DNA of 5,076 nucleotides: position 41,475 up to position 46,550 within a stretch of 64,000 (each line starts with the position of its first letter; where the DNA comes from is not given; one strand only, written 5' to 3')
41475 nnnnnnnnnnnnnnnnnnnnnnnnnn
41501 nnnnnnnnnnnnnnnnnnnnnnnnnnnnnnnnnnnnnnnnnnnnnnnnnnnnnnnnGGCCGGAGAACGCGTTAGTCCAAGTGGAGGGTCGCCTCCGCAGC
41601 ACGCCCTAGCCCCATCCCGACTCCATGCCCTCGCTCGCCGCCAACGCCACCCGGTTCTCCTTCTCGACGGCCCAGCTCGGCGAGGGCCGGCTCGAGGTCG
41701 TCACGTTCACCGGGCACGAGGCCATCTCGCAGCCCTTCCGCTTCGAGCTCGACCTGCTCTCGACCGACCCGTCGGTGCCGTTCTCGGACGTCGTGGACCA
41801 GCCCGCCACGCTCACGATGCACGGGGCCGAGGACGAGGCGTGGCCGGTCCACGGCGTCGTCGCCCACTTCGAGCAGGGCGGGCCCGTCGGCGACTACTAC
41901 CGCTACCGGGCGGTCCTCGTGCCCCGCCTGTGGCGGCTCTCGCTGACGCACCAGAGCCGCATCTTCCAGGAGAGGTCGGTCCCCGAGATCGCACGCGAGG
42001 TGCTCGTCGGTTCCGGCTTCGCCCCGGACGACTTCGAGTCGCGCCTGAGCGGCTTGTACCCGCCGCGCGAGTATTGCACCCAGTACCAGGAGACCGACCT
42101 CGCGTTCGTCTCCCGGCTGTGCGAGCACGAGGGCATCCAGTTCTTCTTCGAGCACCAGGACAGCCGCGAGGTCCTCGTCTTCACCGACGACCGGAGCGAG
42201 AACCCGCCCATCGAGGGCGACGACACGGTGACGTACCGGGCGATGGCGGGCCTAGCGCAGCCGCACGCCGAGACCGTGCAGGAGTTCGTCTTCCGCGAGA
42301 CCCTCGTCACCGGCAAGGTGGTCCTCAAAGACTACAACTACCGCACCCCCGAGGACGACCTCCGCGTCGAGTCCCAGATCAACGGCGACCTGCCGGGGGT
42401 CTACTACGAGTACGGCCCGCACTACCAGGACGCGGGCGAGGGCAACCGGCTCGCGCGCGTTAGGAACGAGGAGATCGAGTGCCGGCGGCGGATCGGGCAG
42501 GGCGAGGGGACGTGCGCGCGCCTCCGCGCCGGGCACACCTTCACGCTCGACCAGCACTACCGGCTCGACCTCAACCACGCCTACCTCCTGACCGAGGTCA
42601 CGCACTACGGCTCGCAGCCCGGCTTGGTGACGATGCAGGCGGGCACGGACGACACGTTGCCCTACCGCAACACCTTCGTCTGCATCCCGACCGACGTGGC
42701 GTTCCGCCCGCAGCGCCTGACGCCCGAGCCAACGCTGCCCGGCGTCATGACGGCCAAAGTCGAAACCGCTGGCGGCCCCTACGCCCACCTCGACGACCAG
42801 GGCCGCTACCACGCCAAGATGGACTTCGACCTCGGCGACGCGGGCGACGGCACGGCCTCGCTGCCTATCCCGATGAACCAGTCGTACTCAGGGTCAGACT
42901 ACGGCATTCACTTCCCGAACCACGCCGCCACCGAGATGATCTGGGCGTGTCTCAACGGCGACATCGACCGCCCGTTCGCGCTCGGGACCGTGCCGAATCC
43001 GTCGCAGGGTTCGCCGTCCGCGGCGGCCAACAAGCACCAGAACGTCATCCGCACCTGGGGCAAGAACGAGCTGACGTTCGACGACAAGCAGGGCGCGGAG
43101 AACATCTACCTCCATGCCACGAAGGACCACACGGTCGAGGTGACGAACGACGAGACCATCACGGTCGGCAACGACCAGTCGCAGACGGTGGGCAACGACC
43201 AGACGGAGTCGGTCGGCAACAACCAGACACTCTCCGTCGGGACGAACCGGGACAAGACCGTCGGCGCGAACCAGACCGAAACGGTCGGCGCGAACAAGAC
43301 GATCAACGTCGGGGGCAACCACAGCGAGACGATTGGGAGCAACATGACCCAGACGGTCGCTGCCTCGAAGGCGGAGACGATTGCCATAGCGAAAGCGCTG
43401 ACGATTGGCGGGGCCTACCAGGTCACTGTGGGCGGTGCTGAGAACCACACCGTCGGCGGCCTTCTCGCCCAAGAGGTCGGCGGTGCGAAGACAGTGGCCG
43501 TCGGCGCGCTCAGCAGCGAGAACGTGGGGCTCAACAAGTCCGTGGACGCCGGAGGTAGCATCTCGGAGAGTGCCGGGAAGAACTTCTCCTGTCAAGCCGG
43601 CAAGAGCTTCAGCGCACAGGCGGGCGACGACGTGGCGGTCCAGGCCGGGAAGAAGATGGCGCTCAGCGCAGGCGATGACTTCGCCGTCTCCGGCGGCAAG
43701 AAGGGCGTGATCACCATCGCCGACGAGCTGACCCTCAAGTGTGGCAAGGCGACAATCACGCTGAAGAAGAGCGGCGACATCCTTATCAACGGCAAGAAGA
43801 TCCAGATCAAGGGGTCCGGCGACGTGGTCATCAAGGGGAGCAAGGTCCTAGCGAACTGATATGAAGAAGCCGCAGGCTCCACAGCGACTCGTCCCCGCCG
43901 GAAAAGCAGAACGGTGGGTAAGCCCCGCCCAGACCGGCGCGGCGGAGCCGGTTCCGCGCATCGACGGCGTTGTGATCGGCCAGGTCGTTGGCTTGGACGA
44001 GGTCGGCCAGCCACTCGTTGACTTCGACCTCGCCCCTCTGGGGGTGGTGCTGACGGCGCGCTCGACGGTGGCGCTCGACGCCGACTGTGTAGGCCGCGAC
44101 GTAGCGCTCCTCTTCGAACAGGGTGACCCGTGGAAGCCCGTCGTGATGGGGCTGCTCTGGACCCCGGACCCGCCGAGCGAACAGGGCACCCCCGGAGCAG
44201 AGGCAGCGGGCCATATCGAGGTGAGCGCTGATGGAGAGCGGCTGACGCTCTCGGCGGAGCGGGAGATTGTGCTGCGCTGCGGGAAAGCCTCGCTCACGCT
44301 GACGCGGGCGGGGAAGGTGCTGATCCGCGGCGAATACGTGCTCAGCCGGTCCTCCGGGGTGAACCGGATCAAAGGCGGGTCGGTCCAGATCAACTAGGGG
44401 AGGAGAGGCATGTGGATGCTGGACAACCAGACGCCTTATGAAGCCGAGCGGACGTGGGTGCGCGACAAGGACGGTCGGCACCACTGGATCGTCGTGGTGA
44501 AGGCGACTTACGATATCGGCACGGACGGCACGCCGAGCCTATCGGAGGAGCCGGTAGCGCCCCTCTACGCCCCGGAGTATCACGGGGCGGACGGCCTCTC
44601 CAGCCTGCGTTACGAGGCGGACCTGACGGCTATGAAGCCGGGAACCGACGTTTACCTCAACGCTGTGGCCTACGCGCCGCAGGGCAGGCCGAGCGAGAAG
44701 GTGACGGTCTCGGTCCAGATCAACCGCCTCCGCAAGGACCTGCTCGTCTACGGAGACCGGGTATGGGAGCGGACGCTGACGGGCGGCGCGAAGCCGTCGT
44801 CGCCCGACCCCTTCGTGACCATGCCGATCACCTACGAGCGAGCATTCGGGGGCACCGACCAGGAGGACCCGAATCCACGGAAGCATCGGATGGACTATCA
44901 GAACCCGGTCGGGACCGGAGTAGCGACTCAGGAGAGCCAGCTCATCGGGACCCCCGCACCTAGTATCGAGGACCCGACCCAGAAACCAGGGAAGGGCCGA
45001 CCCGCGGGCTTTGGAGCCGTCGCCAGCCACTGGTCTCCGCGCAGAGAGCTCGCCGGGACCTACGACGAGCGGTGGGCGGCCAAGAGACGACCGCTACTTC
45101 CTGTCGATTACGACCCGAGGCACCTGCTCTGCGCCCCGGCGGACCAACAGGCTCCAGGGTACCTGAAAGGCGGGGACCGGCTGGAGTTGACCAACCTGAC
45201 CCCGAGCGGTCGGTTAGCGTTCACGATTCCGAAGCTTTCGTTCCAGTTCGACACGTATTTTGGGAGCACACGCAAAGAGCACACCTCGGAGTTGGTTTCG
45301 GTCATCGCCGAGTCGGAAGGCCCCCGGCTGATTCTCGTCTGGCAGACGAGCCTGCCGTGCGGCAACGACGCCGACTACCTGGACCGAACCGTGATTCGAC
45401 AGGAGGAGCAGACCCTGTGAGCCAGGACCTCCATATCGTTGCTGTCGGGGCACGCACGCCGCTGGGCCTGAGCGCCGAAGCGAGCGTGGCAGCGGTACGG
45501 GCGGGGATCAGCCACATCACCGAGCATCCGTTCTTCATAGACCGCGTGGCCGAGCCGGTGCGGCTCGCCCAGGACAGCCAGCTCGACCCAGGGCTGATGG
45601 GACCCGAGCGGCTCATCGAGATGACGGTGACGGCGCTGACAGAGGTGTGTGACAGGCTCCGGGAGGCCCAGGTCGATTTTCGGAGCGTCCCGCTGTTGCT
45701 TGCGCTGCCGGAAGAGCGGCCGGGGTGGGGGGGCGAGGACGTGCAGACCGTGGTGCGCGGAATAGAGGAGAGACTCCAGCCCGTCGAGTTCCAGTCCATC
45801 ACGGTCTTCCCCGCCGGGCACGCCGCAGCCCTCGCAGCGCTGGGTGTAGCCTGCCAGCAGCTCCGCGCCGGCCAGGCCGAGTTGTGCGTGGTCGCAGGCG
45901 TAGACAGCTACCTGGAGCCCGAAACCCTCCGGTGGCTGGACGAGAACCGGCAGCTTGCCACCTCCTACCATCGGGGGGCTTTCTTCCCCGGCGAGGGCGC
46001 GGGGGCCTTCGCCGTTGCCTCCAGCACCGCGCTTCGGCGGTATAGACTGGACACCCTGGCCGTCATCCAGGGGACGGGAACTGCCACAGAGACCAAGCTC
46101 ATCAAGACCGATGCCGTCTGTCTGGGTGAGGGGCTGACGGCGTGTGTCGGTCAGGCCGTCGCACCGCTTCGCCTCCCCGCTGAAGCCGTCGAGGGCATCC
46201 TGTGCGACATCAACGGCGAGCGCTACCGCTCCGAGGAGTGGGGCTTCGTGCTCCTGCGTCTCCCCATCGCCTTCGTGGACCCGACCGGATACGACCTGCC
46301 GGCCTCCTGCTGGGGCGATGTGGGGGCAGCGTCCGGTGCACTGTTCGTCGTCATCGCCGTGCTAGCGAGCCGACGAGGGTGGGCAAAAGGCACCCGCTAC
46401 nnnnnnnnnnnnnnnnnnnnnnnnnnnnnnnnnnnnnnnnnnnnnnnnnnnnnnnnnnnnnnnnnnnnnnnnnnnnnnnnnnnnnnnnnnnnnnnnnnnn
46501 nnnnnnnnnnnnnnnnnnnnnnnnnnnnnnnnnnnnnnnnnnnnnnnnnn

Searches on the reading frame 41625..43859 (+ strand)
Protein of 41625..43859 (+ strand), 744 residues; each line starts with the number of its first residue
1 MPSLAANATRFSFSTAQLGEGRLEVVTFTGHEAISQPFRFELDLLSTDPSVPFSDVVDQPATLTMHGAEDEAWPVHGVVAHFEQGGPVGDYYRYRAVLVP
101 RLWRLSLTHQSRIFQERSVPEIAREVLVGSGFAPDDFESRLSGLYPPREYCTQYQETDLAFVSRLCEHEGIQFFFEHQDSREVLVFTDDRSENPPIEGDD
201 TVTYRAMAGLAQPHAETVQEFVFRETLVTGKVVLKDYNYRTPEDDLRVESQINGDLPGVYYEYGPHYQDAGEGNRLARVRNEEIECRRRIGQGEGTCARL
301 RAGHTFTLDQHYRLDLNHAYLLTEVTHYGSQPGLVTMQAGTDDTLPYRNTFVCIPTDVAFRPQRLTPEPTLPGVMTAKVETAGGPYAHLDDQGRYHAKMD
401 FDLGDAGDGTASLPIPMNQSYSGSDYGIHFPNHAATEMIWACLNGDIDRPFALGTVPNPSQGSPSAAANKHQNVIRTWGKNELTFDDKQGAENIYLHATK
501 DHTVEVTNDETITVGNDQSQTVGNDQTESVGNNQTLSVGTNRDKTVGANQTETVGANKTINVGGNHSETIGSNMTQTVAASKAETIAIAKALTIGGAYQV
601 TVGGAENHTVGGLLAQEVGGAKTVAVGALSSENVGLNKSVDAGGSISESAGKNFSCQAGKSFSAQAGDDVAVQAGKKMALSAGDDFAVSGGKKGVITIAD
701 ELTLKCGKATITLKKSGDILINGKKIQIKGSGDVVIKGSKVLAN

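Call 7: search_protein_families(library=pfam, proteins=[window:41625-43859:+], max_evalue=0.001)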
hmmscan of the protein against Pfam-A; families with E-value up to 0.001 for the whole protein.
window:41625-43859:+ (744 aa): 3 families
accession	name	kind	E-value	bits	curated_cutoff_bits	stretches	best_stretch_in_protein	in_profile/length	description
PF05954.17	Phage_GPD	-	2.5e-93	313.1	30.1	1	31-331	1-303/305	Phage tail baseplate hub (GPD)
PF22178.3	Gp5_trimer_C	-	7.7e-38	129.5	30.9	2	479-578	13-112/112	Bacteriophage T4 gp5 C-terminal trimerisation domain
PF06715.18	Gp5_C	-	2.9e-14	52.5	20.4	1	548-571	1-24/24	Gp5 C-terminal repeat (3 copies)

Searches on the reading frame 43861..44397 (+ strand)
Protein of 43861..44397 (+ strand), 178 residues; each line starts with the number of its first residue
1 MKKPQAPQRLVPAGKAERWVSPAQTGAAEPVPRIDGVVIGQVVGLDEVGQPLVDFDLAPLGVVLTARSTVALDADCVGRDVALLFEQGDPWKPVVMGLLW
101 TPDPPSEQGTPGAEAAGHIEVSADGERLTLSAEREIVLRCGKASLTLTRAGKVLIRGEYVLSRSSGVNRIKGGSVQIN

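Call 7: search_protein_families(library=pfam, proteins=[window:43861-44397:+], max_evalue=0.001)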
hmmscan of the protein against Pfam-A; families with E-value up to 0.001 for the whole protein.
window:43861-44397:+ (178 aa): 2 families
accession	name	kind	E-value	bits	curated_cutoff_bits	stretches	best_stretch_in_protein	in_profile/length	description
PF20093.5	DUF6484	-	3e-20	73.1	27.6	1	39-99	1-61/61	Domain of unknown function (DUF6484)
PF10106.14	DUF2345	-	0.00039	20.7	30.7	1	113-154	91-131/151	Uncharacterized protein conserved in bacteria (DUF2345)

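Call 61: search_protein_families(library=ncbifam, proteins=[window:43861-44397:+], max_evalue=0.001)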
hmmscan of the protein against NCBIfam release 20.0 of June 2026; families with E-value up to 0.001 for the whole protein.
window:43861-44397:+ (178 aa): 0 families

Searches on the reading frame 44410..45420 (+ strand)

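Call 7: search_protein_families(library=pfam, proteins=[window:44410-45420:+], max_evalue=0.001)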
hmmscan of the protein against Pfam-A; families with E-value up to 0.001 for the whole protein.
window:44410-45420:+ (336 aa): 1 family
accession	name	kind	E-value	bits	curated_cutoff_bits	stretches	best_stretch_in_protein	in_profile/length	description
PF09937.14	DUF2169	-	1e-86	291.4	25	1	21-311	1-293/294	Uncharacterized protein conserved in bacteria (DUF2169)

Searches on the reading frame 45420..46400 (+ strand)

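Call 61: search_protein_families(library=ncbifam, proteins=[window:45420-46400:+], max_evalue=0.001)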
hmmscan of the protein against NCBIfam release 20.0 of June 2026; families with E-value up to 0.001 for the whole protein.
window:45420-46400:+ (327 aa): 2 families
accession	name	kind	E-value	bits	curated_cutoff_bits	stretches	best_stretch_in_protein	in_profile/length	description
NF004798.0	PRK06147.1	equivalog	2.3e-59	201.4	342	1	2-325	4-323/349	3-oxoacyl-(acyl carrier protein) synthase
NF058662.1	cispenta_AmcF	equivalog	0.0002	20.5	325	1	127-248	123-247/369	cispentacin biosynthesis acyltransferase subunit AmcF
